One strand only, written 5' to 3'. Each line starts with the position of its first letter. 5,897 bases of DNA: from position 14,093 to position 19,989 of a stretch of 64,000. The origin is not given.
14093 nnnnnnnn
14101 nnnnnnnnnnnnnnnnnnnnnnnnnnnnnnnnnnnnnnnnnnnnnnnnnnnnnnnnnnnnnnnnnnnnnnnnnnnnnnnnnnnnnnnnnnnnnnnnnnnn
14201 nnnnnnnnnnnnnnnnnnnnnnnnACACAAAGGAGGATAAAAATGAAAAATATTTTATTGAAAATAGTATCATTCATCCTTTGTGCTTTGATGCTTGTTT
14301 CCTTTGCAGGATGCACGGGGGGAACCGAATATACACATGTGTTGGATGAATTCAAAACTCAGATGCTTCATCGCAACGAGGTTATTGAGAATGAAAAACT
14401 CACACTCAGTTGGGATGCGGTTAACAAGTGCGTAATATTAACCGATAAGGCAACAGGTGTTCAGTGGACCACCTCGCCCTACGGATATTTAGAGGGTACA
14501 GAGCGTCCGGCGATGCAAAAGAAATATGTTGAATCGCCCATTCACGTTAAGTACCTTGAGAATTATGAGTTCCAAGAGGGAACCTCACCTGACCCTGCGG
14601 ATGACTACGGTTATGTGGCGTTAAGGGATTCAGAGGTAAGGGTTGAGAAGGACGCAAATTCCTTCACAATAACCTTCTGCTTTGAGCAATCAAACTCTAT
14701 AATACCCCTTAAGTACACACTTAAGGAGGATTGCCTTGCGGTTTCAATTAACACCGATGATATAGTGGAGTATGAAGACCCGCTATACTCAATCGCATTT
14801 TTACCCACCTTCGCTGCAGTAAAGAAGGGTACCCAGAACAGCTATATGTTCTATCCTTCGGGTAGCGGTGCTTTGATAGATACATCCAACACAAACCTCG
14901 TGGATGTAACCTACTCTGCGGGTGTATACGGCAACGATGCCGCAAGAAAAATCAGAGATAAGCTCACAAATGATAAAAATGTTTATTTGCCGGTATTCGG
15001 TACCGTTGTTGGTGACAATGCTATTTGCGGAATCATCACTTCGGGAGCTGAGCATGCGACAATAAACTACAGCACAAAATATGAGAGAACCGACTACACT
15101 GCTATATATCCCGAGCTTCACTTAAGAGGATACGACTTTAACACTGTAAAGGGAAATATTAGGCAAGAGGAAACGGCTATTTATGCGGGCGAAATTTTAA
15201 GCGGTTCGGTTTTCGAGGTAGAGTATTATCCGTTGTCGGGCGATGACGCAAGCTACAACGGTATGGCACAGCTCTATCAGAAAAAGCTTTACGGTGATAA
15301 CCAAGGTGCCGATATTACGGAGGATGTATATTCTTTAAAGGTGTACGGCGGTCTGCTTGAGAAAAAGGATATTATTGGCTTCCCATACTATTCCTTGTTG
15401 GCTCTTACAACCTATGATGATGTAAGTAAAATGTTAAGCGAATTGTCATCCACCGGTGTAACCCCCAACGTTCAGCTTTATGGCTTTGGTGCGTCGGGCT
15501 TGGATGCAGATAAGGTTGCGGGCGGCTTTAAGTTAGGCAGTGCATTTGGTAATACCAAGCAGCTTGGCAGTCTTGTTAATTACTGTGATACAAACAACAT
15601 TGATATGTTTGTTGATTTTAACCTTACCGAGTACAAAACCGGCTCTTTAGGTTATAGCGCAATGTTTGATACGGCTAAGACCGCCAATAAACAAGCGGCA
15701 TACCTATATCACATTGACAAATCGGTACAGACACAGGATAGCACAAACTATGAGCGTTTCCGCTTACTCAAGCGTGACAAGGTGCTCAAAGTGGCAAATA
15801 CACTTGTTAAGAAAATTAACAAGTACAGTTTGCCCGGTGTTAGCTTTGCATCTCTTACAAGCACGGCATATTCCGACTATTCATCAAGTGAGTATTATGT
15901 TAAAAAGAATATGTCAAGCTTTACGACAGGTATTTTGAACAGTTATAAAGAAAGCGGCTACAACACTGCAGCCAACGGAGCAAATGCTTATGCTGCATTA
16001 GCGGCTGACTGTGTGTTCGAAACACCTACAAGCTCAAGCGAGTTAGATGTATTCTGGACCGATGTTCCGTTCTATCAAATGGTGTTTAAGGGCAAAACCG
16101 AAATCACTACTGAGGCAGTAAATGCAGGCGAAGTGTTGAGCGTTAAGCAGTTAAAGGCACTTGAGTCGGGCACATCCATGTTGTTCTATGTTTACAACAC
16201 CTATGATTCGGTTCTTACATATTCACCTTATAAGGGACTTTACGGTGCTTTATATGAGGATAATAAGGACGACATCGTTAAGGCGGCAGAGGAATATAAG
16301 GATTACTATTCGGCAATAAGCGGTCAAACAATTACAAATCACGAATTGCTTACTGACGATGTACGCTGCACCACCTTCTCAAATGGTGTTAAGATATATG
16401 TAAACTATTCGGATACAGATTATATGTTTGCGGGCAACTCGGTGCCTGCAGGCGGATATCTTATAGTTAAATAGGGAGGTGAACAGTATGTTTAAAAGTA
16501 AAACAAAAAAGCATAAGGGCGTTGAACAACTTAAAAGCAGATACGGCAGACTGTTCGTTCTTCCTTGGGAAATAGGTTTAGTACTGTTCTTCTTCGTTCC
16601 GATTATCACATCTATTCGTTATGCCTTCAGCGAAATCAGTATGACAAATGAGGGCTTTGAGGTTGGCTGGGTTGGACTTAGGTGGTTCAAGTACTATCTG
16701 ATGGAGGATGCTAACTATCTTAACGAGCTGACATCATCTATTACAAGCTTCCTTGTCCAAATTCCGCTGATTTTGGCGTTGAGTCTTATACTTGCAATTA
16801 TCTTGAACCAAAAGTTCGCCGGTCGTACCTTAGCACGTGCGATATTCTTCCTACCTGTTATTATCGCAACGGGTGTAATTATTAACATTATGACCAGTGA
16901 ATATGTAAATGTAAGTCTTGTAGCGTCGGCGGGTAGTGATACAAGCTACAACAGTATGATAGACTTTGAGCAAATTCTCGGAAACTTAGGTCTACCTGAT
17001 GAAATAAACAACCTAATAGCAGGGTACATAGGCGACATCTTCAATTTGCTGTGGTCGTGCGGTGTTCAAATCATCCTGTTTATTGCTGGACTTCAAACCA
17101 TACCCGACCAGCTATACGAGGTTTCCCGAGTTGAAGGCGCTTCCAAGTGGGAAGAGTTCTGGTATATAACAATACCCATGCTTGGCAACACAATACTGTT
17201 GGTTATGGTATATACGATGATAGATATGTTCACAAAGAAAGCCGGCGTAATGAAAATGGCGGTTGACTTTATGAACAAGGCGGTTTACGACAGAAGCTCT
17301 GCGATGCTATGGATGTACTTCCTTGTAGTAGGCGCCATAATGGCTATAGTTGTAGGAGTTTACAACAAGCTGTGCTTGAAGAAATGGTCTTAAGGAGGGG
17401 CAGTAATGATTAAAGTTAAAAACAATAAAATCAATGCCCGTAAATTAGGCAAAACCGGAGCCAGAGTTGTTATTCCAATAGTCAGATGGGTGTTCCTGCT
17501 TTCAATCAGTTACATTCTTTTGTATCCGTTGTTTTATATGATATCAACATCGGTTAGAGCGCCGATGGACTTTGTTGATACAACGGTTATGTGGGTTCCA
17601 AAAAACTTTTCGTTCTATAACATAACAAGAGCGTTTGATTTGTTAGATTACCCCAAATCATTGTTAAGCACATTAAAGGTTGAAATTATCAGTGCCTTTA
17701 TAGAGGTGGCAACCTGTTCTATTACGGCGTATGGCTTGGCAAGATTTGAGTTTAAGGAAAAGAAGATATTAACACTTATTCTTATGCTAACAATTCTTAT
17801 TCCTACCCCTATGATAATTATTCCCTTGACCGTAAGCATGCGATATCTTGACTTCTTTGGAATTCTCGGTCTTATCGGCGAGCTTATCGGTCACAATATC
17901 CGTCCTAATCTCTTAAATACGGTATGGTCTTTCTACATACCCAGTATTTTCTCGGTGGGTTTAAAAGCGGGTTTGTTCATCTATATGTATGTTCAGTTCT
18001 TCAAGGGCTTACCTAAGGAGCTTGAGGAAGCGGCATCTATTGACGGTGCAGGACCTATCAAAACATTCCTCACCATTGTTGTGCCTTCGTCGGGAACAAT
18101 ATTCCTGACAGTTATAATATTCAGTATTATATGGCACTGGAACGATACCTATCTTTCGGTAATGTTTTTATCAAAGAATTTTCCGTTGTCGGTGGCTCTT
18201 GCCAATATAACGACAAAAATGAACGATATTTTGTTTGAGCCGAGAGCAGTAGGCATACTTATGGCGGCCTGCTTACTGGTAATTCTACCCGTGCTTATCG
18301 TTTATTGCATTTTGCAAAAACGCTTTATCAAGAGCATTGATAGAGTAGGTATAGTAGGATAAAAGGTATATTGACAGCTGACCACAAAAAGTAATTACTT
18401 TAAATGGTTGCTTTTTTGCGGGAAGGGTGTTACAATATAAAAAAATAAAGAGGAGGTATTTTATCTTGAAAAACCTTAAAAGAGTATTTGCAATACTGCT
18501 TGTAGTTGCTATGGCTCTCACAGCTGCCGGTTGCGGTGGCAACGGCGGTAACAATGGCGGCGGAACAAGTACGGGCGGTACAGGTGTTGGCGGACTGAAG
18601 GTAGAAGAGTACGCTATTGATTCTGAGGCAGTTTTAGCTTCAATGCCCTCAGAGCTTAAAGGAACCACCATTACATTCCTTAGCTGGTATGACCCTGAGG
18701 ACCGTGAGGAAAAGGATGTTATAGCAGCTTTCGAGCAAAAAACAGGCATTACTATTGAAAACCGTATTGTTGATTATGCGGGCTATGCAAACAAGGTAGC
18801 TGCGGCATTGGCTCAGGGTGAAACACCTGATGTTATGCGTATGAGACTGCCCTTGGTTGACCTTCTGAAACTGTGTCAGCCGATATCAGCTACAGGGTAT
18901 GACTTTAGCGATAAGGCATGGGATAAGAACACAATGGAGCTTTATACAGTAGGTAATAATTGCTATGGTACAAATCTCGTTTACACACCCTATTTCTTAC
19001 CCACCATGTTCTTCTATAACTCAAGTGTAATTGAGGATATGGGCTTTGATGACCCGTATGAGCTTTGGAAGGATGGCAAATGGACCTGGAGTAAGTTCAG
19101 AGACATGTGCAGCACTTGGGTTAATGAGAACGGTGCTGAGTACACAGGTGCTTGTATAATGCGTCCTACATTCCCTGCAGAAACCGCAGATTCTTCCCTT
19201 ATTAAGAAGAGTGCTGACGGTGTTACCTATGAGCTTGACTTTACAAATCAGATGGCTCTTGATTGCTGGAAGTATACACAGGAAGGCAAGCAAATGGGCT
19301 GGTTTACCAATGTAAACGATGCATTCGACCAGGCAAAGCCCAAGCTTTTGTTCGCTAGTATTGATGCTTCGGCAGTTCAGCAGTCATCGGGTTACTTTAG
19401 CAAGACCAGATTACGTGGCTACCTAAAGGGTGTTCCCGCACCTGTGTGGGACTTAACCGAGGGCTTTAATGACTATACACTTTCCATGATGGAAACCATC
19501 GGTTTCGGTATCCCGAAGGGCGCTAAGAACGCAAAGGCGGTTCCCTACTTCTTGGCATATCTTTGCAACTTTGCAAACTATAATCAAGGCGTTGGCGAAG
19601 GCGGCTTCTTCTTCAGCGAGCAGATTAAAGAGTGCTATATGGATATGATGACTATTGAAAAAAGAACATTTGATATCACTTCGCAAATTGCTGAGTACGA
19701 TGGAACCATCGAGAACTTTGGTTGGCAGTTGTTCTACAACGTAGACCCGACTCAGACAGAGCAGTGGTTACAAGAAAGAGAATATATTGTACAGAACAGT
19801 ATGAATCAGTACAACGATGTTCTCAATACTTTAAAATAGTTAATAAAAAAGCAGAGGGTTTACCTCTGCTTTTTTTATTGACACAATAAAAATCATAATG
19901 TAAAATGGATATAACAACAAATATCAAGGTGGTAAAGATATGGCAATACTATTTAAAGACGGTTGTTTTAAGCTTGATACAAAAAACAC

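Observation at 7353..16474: Five-gene SBP / permease / permease / propeller-Yip1 / lipoprotein module with no assigned function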

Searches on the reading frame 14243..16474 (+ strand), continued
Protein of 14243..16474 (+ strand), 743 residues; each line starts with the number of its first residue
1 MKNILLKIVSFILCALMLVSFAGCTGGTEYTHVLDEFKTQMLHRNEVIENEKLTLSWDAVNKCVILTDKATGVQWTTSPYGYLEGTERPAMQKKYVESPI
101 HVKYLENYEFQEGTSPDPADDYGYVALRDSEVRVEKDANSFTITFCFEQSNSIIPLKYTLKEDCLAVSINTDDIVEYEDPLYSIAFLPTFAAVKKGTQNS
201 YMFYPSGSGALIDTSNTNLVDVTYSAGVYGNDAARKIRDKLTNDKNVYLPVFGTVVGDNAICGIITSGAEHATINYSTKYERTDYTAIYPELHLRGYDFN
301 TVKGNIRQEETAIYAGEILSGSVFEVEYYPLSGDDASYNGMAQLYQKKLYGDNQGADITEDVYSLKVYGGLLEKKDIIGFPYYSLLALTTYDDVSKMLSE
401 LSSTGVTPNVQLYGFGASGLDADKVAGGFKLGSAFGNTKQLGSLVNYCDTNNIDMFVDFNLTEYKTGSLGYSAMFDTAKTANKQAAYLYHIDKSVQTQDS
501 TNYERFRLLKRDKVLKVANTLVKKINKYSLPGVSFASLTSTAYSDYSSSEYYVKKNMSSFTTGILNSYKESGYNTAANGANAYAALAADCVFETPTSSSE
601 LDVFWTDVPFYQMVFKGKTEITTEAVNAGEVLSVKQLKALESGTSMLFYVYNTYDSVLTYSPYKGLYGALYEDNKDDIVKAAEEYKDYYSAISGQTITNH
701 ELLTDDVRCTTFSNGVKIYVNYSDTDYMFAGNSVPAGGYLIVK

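Call 88: find_encoding_contigs(protein=P0290, flank=10000, max_places=1)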
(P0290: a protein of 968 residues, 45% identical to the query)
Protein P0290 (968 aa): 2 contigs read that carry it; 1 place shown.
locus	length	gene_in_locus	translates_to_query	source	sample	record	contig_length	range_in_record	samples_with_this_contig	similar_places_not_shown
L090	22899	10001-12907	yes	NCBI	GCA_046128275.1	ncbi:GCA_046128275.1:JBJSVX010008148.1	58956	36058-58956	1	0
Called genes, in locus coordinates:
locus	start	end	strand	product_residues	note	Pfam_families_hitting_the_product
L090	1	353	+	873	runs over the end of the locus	-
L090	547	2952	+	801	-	PF16403:Bact_surface_Ig-like, PF07523:Big_3 (faint), PF16403:Bact_surface_Ig-like, PF01547:SBP_bac_1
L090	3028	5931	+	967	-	PF01547:SBP_bac_1, PF13416:SBP_bac_8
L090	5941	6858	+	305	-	PF00528:BPD_transp_1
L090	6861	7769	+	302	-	PF00528:BPD_transp_1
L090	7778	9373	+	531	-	-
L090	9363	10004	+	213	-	PF04893:Yip1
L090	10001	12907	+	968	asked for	PF20578:aBig_2 (weak), PF18952:DUF5696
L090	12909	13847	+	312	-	PF00528:BPD_transp_1 (weak)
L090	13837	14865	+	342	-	PF00528:BPD_transp_1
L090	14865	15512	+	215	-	PF04854:DUF624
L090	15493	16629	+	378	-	PF07075:NamZ_N, PF20732:NamZ_C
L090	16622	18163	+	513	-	PF00933:Glyco_hydro_3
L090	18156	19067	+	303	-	PF01869:BcrAD_BadFG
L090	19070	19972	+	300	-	PF13580:SIS_2 (weak), PF22198:GKRP_SIS_2 (weak), PF22645:GKRP_SIS_N, PF01380:SIS, PF20741:GKRP-like_C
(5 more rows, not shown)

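Call 89: find_encoding_contigs(protein=P0351, flank=10000, max_places=1)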
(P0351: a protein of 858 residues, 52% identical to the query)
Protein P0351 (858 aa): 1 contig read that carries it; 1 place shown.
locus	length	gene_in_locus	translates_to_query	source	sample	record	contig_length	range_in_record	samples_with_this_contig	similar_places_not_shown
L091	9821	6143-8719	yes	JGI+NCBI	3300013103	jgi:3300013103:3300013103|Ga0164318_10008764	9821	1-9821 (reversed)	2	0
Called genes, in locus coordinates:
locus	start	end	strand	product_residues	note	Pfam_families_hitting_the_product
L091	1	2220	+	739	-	PF01547:SBP_bac_1, PF13416:SBP_bac_8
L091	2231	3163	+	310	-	PF00528:BPD_transp_1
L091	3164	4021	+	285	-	PF00528:BPD_transp_1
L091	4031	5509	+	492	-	PF01436:NHL (faint)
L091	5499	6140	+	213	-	PF04893:Yip1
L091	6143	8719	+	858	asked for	PF18952:DUF5696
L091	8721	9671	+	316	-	PF00528:BPD_transp_1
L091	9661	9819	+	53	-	?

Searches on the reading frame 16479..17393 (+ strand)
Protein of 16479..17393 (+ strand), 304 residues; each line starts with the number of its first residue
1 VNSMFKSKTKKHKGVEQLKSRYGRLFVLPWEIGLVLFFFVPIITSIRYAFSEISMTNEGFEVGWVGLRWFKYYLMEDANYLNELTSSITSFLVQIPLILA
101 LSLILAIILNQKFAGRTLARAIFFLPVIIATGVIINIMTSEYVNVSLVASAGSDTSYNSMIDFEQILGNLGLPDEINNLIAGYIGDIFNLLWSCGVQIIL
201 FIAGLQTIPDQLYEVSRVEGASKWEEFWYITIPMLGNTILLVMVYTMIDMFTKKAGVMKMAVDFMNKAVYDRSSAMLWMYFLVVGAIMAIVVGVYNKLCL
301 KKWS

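Call 4: search_protein_families(library=pfam, proteins=[window:16479-17393:+], max_evalue=0.01)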
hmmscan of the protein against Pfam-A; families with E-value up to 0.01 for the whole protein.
window:16479-17393:+ (304 aa): 1 family
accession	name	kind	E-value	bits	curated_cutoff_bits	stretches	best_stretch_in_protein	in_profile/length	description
PF00528.27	BPD_transp_1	-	1.6e-07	31.7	26.4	1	195-291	66-166/184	Binding-protein-dependent transport system inner membrane component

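Call 5: search_protein_families(library=ncbifam, proteins=[window:16479-17393:+], max_evalue=0.01)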
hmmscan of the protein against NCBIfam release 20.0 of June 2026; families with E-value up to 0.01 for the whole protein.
window:16479-17393:+ (304 aa): 8 families
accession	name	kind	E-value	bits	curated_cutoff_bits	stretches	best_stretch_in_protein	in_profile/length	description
NF007852.0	PRK10561.1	equivalog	4.2e-09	36.7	335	2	24-134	15-122/295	sn-glycerol-3-phosphate ABC transporter permease UgpA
NF008232.0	PRK10999.1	equivalog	5.2e-06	25.5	392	1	95-244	298-437/520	maltose ABC transporter permease MalF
TIGR03262.1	PhnU2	equivalog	7.4e-06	24.9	593.25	1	34-251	14-202/546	putative 2-aminoethylphosphonate ABC transporter permease subunit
TIGR01581.1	Mo_ABC_porter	hypoth_equivalog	4.4e-05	23.1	210.3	1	198-248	119-169/225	ABC transporter permease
NF040932.1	ABC_arch_GlcU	equivalog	0.0001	22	340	1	178-251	128-202/272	glucose ABC transporter permease GlcU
NF006939.0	PRK09421.1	equivalog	0.00055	19.4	262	0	205-265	116-172/230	molybdate ABC transporter permease subunit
TIGR02141.1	modB_ABC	equivalog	0.0015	18.2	182.6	0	204-245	102-143/208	molybdate ABC transporter permease subunit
NF040839.1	tungstate_WtpB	equivalog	0.0039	16.9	340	0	75-244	37-187/251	tungstate ABC transporter permease WtpB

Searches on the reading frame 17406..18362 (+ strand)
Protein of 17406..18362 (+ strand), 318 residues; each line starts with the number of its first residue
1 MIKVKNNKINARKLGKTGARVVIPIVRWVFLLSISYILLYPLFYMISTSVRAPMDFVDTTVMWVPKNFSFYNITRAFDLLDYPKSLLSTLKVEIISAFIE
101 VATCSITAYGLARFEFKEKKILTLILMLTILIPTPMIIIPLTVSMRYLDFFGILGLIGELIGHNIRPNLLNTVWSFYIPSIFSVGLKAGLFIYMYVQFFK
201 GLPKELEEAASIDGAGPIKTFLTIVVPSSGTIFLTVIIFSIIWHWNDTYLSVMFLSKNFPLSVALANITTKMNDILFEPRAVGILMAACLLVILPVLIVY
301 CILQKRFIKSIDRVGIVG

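Call 4: search_protein_families(library=pfam, proteins=[window:17406-18362:+], max_evalue=0.01)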
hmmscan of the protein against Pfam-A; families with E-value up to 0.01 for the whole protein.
window:17406-18362:+ (318 aa): 1 family
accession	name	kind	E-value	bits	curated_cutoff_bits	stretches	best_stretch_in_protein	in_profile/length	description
PF00528.27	BPD_transp_1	-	2.8e-13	50.4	26.4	1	112-311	9-182/184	Binding-protein-dependent transport system inner membrane component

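Call 5: search_protein_families(library=ncbifam, proteins=[window:17406-18362:+], max_evalue=0.01)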
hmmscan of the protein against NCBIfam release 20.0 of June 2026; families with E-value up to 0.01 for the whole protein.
window:17406-18362:+ (318 aa): 11 families
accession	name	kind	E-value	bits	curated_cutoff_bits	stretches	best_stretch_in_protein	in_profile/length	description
NF008210.0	PRK10973.1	equivalog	7.1e-17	62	297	1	192-310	159-275/281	sn-glycerol-3-phosphate ABC transporter permease UgpE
NF040932.1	ABC_arch_GlcU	equivalog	1.2e-15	57.8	340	1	29-315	7-268/272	glucose ABC transporter permease GlcU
NF008231.0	PRK10998.1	equivalog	1.4e-13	51.1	261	1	85-313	84-291/296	maltose ABC transporter permease MalG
TIGR01581.1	Mo_ABC_porter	hypoth_equivalog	3.7e-09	36.4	210.3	1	82-238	19-165/225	ABC transporter permease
TIGR03262.1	PhnU2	equivalog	4.6e-07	28.8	593.25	1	32-235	12-192/546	putative 2-aminoethylphosphonate ABC transporter permease subunit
NF006939.0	PRK09421.1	equivalog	8.7e-07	28.6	262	1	86-237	12-156/230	molybdate ABC transporter permease subunit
TIGR02139.1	permease_CysT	equivalog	1.3e-05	24.9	246.1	1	85-306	51-261/265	sulfate ABC transporter permease subunit CysT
NF007852.0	PRK10561.1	equivalog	1.7e-05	24.8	335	1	72-310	58-290/295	sn-glycerol-3-phosphate ABC transporter permease UgpA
TIGR02141.1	modB_ABC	equivalog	1.8e-05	24.5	182.6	1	89-239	3-143/208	molybdate ABC transporter permease subunit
TIGR00969.1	3a0106s02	subfamily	0.00016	21.3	240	1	85-306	62-272/272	sulfate ABC transporter permease subunit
NF040839.1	tungstate_WtpB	equivalog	0.00023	20.9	340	1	81-286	41-233/251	tungstate ABC transporter permease WtpB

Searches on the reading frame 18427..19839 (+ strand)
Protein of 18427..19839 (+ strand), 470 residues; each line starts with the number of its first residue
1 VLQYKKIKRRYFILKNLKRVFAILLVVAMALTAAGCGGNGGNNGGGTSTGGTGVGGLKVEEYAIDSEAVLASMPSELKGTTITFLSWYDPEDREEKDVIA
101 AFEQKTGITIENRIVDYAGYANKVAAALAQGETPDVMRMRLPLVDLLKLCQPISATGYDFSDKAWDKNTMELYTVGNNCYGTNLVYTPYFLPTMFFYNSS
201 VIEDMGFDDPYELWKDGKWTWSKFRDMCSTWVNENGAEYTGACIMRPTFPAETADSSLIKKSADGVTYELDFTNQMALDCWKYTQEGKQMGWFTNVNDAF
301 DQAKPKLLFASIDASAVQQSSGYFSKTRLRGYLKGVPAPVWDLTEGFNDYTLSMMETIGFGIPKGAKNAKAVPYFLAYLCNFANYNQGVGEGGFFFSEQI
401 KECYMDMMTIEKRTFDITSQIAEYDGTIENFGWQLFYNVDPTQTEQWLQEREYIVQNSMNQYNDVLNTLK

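Call 4: search_protein_families(library=pfam, proteins=[window:18427-19839:+], max_evalue=0.01)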
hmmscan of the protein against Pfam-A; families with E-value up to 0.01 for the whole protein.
window:18427-19839:+ (470 aa): 3 families
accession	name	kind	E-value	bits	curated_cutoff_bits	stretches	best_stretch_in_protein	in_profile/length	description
PF01547.30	SBP_bac_1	-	7.5e-13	49.6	26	1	96-379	11-300/307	Bacterial extracellular solute-binding protein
PF13416.11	SBP_bac_8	-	2.2e-10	41.3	27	1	98-387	2-251/279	Bacterial extracellular solute-binding protein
PF13531.11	SBP_bac_11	-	0.0025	18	25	0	97-139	15-53/227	Bacterial extracellular solute-binding protein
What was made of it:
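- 18466..19839 (+): SBP_S, an ordinary lipoprotein sugar SBP with lipobox AAGC and a Gly-rich linker. The likely start is TTG 18466 after GAGGAGG; the ORF opens at GTG 18427. It is an optional member of the cassette. Pfam SBP_bac_1 and SBP_bac_8 (call 4).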

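Call 5: search_protein_families(library=ncbifam, proteins=[window:18427-19839:+], max_evalue=0.01)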
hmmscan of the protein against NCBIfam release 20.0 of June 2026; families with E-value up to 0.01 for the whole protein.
window:18427-19839:+ (470 aa): 1 family
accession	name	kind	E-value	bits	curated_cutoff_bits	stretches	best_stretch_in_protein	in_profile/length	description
NF058595.1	invert_tail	domain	0.0017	18.7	37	1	17-55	53-89/113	lipo-invert putative C-terminal anchoring domain-containing protein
